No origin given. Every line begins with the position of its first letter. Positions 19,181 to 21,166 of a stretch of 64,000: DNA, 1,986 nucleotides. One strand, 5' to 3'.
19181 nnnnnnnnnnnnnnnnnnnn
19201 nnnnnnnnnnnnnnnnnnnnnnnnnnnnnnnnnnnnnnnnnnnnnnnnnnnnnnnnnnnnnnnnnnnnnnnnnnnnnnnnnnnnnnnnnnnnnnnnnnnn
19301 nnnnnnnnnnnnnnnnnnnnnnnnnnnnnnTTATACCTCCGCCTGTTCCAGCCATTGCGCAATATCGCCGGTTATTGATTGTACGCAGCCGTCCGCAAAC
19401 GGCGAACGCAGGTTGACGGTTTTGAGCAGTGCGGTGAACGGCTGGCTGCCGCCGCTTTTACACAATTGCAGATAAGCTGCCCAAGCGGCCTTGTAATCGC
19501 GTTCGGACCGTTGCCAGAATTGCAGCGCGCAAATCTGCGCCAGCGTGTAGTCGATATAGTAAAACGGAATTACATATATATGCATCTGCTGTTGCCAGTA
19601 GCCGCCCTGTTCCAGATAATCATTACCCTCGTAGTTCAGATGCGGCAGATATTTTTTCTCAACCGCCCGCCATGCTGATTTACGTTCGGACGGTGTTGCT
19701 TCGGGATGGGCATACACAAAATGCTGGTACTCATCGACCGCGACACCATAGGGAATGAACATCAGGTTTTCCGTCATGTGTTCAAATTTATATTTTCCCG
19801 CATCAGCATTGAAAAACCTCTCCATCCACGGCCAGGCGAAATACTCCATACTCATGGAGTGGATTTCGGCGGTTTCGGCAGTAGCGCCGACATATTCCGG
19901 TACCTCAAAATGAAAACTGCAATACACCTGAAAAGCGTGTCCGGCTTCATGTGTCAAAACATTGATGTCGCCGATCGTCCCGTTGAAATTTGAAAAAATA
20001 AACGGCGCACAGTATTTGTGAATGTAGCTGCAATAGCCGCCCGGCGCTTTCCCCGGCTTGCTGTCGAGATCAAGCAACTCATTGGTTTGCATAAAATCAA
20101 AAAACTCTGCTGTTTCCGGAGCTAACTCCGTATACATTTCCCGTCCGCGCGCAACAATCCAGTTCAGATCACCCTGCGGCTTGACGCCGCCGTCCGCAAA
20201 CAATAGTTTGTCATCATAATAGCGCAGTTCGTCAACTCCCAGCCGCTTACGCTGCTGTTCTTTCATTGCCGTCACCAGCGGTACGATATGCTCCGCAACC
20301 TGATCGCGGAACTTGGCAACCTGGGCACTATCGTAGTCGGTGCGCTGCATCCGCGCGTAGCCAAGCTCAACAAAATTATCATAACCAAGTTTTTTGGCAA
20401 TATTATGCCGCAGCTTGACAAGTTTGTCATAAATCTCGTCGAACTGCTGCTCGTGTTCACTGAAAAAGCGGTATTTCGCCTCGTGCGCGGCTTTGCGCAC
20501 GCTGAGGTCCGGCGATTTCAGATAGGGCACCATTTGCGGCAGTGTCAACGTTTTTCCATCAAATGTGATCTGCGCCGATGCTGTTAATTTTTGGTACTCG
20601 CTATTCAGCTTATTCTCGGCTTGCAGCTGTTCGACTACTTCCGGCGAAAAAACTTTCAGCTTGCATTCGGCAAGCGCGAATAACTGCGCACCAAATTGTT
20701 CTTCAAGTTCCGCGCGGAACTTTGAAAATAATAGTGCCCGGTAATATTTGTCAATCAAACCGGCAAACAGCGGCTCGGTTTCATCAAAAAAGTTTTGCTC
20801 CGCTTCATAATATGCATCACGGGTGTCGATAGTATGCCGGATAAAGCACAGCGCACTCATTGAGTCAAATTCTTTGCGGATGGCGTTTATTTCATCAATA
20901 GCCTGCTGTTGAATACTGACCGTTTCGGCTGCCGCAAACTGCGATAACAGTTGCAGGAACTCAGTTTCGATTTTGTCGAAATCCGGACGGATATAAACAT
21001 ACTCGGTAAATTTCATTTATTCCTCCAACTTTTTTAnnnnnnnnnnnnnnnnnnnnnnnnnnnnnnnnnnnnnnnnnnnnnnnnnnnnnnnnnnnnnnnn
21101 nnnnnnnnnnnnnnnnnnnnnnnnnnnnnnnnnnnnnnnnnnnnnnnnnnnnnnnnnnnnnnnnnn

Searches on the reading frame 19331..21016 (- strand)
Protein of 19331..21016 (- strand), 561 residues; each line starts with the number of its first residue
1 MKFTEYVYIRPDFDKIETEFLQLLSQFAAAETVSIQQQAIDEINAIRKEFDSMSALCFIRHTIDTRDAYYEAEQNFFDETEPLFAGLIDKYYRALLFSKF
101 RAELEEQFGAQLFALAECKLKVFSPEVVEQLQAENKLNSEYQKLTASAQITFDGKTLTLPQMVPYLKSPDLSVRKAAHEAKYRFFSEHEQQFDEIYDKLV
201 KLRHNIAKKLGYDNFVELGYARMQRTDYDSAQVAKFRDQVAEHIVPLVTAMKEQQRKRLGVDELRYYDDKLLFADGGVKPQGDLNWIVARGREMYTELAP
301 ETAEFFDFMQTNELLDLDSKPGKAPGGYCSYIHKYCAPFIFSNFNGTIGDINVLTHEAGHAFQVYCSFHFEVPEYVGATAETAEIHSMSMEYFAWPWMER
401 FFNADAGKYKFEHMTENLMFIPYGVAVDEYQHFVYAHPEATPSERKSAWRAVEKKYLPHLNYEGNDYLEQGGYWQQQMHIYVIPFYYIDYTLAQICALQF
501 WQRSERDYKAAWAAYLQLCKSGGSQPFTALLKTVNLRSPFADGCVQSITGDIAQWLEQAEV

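Call 55: search_protein_families(library=pfam, proteins=[window:19331-21016:-])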
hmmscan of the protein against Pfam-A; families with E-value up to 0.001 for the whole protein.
window:19331-21016:- (561 aa): 1 family
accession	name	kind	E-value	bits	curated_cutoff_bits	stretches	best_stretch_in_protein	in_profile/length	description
PF01432.26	Peptidase_M3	-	7e-28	98.6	27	2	313-547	187-454/457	Peptidase family M3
